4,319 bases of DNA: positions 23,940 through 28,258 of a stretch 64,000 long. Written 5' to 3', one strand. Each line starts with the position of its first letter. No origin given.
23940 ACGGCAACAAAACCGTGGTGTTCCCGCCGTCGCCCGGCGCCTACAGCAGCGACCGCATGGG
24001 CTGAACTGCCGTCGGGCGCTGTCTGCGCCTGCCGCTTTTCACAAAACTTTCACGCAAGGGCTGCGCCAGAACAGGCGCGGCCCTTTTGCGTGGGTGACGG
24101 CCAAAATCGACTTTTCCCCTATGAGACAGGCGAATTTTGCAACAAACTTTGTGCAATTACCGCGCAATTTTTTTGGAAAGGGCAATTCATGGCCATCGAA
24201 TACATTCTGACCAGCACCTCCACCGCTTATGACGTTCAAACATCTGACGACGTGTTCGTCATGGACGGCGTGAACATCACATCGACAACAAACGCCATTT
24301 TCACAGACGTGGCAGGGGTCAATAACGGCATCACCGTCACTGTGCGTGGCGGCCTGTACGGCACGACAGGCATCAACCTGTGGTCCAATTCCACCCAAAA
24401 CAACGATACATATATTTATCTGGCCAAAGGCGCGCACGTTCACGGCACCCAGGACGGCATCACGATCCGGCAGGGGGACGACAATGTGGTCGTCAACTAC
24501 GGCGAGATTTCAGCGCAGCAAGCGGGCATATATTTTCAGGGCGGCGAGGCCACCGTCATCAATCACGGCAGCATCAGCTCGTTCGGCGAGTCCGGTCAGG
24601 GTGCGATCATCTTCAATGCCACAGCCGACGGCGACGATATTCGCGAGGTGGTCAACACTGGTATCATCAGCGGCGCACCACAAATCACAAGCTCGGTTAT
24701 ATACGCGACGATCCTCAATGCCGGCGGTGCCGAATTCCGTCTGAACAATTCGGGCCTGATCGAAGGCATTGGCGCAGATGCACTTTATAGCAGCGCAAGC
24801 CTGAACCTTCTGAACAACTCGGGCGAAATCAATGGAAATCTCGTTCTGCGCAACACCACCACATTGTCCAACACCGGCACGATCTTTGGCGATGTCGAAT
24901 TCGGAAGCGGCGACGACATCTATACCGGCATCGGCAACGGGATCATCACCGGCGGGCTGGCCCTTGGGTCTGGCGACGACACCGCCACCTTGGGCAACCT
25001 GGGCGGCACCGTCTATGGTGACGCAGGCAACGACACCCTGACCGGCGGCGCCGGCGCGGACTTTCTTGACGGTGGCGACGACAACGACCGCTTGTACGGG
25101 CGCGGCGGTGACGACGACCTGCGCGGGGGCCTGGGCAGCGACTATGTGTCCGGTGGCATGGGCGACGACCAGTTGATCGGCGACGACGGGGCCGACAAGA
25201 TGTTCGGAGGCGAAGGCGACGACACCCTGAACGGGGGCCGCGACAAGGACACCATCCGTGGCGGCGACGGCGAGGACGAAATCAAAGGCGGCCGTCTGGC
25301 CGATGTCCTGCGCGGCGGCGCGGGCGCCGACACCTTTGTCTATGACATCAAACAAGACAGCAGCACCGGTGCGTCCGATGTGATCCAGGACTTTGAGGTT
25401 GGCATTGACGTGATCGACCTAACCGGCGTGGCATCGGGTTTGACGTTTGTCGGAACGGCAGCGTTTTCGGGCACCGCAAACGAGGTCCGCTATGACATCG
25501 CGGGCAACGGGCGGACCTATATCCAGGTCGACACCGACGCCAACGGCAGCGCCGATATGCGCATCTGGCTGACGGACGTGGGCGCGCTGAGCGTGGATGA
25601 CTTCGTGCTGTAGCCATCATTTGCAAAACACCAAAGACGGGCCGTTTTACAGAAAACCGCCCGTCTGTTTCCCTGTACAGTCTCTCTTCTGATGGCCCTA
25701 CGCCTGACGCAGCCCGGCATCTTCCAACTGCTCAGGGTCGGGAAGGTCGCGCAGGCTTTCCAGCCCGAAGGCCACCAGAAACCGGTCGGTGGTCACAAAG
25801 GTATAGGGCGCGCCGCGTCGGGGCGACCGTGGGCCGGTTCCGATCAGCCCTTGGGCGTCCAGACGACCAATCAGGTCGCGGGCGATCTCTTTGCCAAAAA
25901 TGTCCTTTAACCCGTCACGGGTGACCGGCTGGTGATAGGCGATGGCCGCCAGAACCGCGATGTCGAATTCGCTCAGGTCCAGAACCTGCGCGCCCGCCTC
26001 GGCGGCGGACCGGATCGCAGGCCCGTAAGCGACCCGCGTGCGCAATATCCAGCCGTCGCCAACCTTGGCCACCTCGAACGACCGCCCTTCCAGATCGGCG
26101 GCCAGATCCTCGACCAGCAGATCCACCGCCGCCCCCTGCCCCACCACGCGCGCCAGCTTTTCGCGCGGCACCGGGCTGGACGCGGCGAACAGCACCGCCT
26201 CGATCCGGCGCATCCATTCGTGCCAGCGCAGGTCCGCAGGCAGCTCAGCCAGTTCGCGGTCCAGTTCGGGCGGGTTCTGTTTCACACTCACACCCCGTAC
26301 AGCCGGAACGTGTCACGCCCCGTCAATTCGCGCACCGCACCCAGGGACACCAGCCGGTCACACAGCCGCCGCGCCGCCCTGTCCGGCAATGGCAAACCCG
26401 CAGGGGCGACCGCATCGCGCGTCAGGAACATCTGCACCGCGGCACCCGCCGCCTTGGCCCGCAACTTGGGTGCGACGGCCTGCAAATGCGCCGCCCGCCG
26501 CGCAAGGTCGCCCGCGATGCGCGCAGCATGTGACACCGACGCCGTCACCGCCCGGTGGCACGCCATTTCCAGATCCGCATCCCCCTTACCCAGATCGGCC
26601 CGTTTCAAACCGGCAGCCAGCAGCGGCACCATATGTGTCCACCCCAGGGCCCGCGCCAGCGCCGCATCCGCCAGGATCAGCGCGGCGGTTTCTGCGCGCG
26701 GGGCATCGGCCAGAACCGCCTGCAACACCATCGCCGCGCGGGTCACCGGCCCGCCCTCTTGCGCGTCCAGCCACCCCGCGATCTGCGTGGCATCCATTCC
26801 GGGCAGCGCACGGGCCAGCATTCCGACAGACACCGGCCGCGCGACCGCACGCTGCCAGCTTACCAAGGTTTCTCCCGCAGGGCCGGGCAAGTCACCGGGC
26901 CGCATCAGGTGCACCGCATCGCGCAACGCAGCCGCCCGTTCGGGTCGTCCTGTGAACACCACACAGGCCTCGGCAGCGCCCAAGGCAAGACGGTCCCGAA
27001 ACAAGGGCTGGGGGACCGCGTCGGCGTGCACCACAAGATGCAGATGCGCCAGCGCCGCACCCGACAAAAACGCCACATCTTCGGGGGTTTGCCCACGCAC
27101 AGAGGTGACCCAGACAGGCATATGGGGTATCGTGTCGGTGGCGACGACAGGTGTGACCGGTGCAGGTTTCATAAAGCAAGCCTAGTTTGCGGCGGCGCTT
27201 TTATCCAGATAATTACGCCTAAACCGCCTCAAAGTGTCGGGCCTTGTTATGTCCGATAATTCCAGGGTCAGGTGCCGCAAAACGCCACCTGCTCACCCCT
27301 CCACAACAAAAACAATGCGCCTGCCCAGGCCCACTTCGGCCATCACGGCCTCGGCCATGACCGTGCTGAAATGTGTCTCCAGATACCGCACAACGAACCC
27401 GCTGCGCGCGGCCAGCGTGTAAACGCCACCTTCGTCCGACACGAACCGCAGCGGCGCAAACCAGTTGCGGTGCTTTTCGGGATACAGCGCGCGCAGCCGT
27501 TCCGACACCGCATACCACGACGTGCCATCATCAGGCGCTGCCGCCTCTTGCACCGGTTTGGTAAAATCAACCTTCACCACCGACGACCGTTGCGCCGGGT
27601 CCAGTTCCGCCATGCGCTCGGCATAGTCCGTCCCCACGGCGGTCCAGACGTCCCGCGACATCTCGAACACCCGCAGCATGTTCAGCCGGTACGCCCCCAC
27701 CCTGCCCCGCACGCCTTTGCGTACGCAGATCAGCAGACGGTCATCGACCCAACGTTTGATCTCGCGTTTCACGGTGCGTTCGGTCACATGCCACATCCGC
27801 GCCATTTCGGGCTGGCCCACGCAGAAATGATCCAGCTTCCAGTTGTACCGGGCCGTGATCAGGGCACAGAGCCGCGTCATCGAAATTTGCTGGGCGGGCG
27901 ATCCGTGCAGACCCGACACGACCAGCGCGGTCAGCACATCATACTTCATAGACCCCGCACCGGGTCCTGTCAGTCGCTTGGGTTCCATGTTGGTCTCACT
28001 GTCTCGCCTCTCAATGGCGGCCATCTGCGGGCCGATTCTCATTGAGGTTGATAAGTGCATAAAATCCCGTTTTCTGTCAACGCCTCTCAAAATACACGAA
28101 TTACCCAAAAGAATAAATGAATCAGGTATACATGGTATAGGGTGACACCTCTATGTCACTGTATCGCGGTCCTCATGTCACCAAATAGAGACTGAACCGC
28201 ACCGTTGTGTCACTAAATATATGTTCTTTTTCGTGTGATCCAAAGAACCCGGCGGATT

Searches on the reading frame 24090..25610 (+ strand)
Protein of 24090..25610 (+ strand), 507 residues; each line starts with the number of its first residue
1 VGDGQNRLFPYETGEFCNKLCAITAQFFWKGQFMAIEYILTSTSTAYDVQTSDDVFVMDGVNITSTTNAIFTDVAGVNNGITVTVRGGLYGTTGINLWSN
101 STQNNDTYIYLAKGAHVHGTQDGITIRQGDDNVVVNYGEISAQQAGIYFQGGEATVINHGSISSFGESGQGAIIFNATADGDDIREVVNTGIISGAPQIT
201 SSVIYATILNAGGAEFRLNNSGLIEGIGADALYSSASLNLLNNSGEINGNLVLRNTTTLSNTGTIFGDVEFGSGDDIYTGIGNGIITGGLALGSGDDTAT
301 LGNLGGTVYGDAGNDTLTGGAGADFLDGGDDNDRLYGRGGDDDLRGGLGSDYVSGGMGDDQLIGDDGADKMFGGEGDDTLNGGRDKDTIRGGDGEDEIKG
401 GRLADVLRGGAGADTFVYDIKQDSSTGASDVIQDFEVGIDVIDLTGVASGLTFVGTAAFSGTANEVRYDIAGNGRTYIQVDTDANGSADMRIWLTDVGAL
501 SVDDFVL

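Call 3: search_protein_families(library=pfam, proteins=[window:24090-25610:+], max_evalue=0.01)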
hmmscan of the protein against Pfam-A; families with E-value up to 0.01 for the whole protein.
window:24090-25610:+ (507 aa): 2 families
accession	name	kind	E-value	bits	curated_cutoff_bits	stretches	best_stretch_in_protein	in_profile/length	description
PF00353.25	HemolysinCabind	-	1.4e-25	89.3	23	6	309-344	1-36/36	RTX calcium-binding nonapeptide repeat (4 copies)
PF08548.17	Peptidase_M10_C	-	4.3e-15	56.4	20.7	1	355-506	86-192/193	Peptidase M10 serralysin C terminal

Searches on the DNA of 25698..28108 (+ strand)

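Call 8: search_dna_similar(query=window:25698-28108:+, collection=plasmids, mode=near, max_rows=20)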
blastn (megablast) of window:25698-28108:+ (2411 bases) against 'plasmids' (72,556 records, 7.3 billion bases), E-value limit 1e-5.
Records with a match: 135; places in all: 139; records where one place covers at least 80% of the query: 0.
Best place of each record, by identity: 80-90% 45; 60-80% 90.
By first word of the organism name: Pseudosulfitobacter 108; Sulfitobacter 9; Roseovarius 3; Paracoccus 2; Sagittula 2; Mameliella 1; Thioclava 1; Ruegeria 1; Roseinatronobacter 1; Phaeobacter 1; and 6 more.
By predicted mobility (MOB-suite, as given by PLSDB): non-mobilizable 77; conjugative 48; mobilizable 10.
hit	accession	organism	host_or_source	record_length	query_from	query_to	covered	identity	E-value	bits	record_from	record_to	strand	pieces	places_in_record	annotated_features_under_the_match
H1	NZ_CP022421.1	Pseudosulfitobacter pseudonitzschiae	Skeletonema marinoi strain RO5AC,Cell ...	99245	16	1440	59%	75.6%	0e+0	680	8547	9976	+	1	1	DUF1403 family protein | SMC-Scp complex subunit ScpB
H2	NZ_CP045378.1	Sulfitobacter sp. THAF37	pure culture,Surface of a polyethylene ...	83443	16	1440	59%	75.3%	0e+0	658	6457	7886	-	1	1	DUF1403 family protein | SMC-Scp complex subunit ScpB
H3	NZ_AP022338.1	Mameliella alba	-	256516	16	1432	59%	75.5%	0e+0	667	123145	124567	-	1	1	DUF1403 family protein | SMC-Scp complex subunit ScpB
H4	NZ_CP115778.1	Paracoccus albus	cell culture,sediment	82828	15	1440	59%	75.0%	6e-178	632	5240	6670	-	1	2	DUF1403 family protein | SMC-Scp complex subunit ScpB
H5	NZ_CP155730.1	Sagittula stellata E-37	Pure Culture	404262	15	1432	59%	75.3%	0e+0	645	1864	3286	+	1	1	DUF1403 family protein | SMC-Scp complex subunit ScpB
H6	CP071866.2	Pseudosulfitobacter pseudonitzschiae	Skeletonema costatum,The surface ...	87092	13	1443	59%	74.5%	3e-166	593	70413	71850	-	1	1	DUF1403 family protein | SMC-Scp complex subunit ScpB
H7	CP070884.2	Pseudosulfitobacter pseudonitzschiae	Skeletonema costatum,The surface ...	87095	13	1443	59%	74.5%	3e-166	593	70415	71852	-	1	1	DUF1403 family protein | SMC-Scp complex subunit ScpB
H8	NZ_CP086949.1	Pseudosulfitobacter pseudonitzschiae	Skeletonema costatum,The surface ...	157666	13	1443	59%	74.5%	3e-166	593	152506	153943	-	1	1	DUF1403 family protein | SMC-Scp complex subunit ScpB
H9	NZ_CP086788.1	Pseudosulfitobacter pseudonitzschiae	Thalassiosira tenera,The surface ...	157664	13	1443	59%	74.5%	3e-166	593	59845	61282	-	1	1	DUF1403 family protein | SMC-Scp complex subunit ScpB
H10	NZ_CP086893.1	Pseudosulfitobacter pseudonitzschiae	Skeletonema costatum,The surface ...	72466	13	1443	59%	74.5%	3e-166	593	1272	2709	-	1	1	DUF1403 family protein | SMC-Scp complex subunit ScpB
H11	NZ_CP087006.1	Pseudosulfitobacter pseudonitzschiae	Skeletonema costatum,The surface ...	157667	13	1443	59%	74.5%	3e-166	593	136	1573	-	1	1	DUF1403 family protein | SMC-Scp complex subunit ScpB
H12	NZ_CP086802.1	Pseudosulfitobacter pseudonitzschiae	Thalassiosira tenera,The surface ...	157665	13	1443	59%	74.5%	3e-166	593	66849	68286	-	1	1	DUF1403 family protein | SMC-Scp complex subunit ScpB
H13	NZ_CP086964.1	Pseudosulfitobacter pseudonitzschiae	Skeletonema costatum,The surface ...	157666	13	1443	59%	74.5%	3e-166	593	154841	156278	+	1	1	DUF1403 family protein | SMC-Scp complex subunit ScpB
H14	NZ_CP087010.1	Pseudosulfitobacter pseudonitzschiae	Mediolabrus comicus,The surface ...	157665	13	1443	59%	74.5%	3e-166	593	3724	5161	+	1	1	DUF1403 family protein | SMC-Scp complex subunit ScpB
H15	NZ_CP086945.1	Pseudosulfitobacter pseudonitzschiae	Skeletonema costatum,The surface ...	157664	13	1443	59%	74.5%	3e-166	593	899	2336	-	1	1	DUF1403 family protein | SMC-Scp complex subunit ScpB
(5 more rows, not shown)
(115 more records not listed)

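Call 9: get_annotated_region(hit=H1, flank=6000)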
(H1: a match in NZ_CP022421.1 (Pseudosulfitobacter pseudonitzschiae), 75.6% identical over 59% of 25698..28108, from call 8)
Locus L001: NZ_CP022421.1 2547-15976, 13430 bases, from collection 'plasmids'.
description: Pseudosulfitobacter pseudonitzschiae strain SMR1 plasmid pSMR1-6, complete sequence
organism: Pseudosulfitobacter pseudonitzschiae (NCBI taxid 1402135)
taxonomy: Bacteria; Pseudomonadota; Alphaproteobacteria; Rhodobacterales; Roseobacteraceae; Pseudosulfitobacter; Pseudosulfitobacter pseudonitzschiae
host: -; source: Skeletonema marinoi strain RO5AC,Cell culture,Top-layer sediments; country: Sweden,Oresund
typing (MOB-suite, as given by PLSDB): mobilizable; replicon rep_cluster_392,rep_cluster_517; relaxase MOBP
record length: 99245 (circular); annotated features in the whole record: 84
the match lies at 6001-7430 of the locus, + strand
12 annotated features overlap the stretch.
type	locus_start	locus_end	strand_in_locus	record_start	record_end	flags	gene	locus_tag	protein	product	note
CDS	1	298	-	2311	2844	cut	-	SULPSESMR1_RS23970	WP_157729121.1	helix-turn-helix domain-containing protein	-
CDS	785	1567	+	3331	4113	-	-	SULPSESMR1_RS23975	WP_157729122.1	hypothetical protein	-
CDS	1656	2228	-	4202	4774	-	-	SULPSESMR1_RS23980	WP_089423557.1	hypothetical protein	-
CDS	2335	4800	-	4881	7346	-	-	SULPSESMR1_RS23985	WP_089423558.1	S8 family peptidase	-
CDS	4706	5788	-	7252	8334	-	-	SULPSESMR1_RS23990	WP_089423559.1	ATP-binding protein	-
CDS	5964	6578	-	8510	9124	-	-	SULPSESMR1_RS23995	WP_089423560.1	SMC-Scp complex subunit ScpB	-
CDS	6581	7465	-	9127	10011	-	-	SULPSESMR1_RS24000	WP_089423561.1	DUF1403 family protein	-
CDS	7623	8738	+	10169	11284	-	-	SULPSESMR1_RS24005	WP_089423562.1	tyrosine-type recombinase/integrase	GO:0015074 - DNA integration [Evidence IEA]; GO:0006310 - DNA recombination [Evidence IEA]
CDS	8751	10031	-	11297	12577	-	repC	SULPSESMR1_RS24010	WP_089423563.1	plasmid replication protein RepC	-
CDS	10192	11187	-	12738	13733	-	repB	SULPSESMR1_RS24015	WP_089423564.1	plasmid partitioning protein RepB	-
CDS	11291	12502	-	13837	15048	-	repA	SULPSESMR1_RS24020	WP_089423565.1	plasmid partitioning protein RepA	-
CDS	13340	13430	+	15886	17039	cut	-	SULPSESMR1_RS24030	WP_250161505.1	IS3 family transposase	-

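Call 10: get_annotated_region(hit=H3, flank=6000)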
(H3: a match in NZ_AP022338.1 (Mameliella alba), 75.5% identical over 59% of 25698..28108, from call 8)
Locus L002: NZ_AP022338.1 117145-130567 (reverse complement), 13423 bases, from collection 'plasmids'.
description: Mameliella alba strain KU6B plasmid pKUB257, complete sequence
organism: Mameliella alba (NCBI taxid 561184)
taxonomy: Bacteria; Pseudomonadota; Alphaproteobacteria; Rhodobacterales; Roseobacteraceae; Mameliella; Mameliella alba
host: -; source: -; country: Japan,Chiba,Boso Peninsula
typing (MOB-suite, as given by PLSDB): conjugative; relaxase MOBP; mating-pair formation MPF_T
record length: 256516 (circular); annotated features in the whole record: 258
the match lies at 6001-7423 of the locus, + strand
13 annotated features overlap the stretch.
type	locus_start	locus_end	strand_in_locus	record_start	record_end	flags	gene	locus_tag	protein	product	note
CDS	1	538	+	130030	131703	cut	-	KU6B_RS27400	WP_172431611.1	DUF6119 family protein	-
CDS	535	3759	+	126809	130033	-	-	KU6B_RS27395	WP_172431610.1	type I restriction endonuclease subunit R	-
CDS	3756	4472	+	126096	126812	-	-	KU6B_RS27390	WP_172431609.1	SprT family zinc-dependent metalloprotease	GO:0006508 - proteolysis [Evidence IEA]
CDS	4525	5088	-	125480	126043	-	-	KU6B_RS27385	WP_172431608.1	PIN domain-containing protein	-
CDS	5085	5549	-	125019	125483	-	-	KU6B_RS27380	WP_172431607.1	helix-turn-helix domain-containing protein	-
CDS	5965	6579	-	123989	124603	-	-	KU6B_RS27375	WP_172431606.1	SMC-Scp complex subunit ScpB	-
CDS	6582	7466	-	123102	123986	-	-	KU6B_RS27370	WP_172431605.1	DUF1403 family protein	-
CDS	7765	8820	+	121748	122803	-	-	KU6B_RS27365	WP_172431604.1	tyrosine-type recombinase/integrase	GO:0015074 - DNA integration [Evidence IEA]; GO:0006310 - DNA recombination [Evidence IEA]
CDS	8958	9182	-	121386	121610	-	-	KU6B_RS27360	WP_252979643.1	hypothetical protein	-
CDS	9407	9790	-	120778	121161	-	-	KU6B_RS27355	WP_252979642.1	transposase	GO:0006313 - DNA transposition [Evidence IEA]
CDS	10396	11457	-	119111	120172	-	repC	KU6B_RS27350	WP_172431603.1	plasmid replication protein RepC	-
CDS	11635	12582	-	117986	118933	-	repB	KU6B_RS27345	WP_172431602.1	plasmid partitioning protein RepB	-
CDS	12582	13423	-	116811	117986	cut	repA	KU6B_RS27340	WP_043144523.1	plasmid partitioning protein RepA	-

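Call 11: get_annotated_region(hit=H4, flank=6000)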
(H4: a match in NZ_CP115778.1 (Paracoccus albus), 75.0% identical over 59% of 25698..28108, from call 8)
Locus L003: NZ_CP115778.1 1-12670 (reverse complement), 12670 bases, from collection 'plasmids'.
description: Paracoccus albus strain SCSIO 80058 plasmid p3, complete sequence
organism: Paracoccus albus (NCBI taxid 3017784)
taxonomy: Bacteria; Pseudomonadota; Alphaproteobacteria; Rhodobacterales; Paracoccaceae; Paracoccus; Paracoccus albus
host: -; source: cell culture,sediment; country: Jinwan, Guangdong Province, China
typing (MOB-suite, as given by PLSDB): mobilizable; replicon rep_cluster_392; relaxase MOBP
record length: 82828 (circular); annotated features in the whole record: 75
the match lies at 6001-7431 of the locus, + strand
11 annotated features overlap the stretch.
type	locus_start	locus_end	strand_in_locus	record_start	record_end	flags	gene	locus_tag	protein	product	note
CDS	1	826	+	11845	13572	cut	-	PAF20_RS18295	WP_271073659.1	TIGR04141 family sporadically distributed protein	-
CDS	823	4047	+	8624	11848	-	-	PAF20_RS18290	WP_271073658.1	type I restriction endonuclease subunit R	-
CDS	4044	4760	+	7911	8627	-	-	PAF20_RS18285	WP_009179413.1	SprT family zinc-dependent metalloprotease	GO:0006508 - proteolysis [Evidence IEA]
CDS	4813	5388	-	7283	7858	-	-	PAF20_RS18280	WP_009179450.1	PIN domain-containing protein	-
CDS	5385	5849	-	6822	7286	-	-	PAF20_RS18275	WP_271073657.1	helix-turn-helix domain-containing protein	-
CDS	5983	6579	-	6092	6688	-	-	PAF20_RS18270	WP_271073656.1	SMC-Scp complex subunit ScpB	-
CDS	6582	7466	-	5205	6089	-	-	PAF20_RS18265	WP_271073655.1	DUF1403 family protein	-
CDS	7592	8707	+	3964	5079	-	-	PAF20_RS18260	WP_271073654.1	tyrosine-type recombinase/integrase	GO:0015074 - DNA integration [Evidence IEA]; GO:0006310 - DNA recombination [Evidence IEA]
CDS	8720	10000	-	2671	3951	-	repC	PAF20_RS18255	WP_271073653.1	plasmid replication protein RepC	-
CDS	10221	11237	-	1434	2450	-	-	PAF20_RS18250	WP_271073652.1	ParB N-terminal domain-containing protein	-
CDS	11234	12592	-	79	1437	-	-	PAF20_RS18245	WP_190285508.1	AAA family ATPase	-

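Call 12: get_annotated_region(hit=H5, flank=6000)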
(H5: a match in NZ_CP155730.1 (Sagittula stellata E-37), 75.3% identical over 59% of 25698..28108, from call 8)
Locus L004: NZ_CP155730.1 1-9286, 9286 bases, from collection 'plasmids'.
description: Sagittula stellata E-37 plasmid unnamed1, complete sequence
organism: Sagittula stellata E-37 (NCBI taxid 388399)
taxonomy: Bacteria; Pseudomonadota; Alphaproteobacteria; Rhodobacterales; Roseobacteraceae; Sagittula; Sagittula stellata; Sagittula stellata E-37
host: -; source: Pure Culture; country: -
typing (MOB-suite, as given by PLSDB): conjugative; replicon rep_cluster_508; relaxase MOBP; mating-pair formation MPF_T
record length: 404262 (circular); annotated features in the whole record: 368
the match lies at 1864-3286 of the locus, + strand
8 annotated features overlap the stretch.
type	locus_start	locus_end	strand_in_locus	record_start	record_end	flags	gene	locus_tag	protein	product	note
CDS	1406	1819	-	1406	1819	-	-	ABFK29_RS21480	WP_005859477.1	hypothetical protein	-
CDS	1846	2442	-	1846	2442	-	-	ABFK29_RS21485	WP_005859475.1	SMC-Scp complex subunit ScpB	-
CDS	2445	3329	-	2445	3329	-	-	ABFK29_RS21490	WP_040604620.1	DUF1403 family protein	-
CDS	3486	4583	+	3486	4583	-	-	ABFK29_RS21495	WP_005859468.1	tyrosine-type recombinase/integrase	GO:0015074 - DNA integration [Evidence IEA]; GO:0006310 - DNA recombination [Evidence IEA]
CDS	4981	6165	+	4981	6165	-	repA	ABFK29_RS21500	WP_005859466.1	plasmid partitioning protein RepA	-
CDS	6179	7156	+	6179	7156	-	repB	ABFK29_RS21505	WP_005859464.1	plasmid partitioning protein RepB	-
CDS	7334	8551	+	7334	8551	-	repC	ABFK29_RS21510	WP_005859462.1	plasmid replication protein RepC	-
CDS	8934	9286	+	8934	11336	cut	-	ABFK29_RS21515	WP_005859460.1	TonB-dependent siderophore receptor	GO:0015891 - siderophore transport [Evidence IEA]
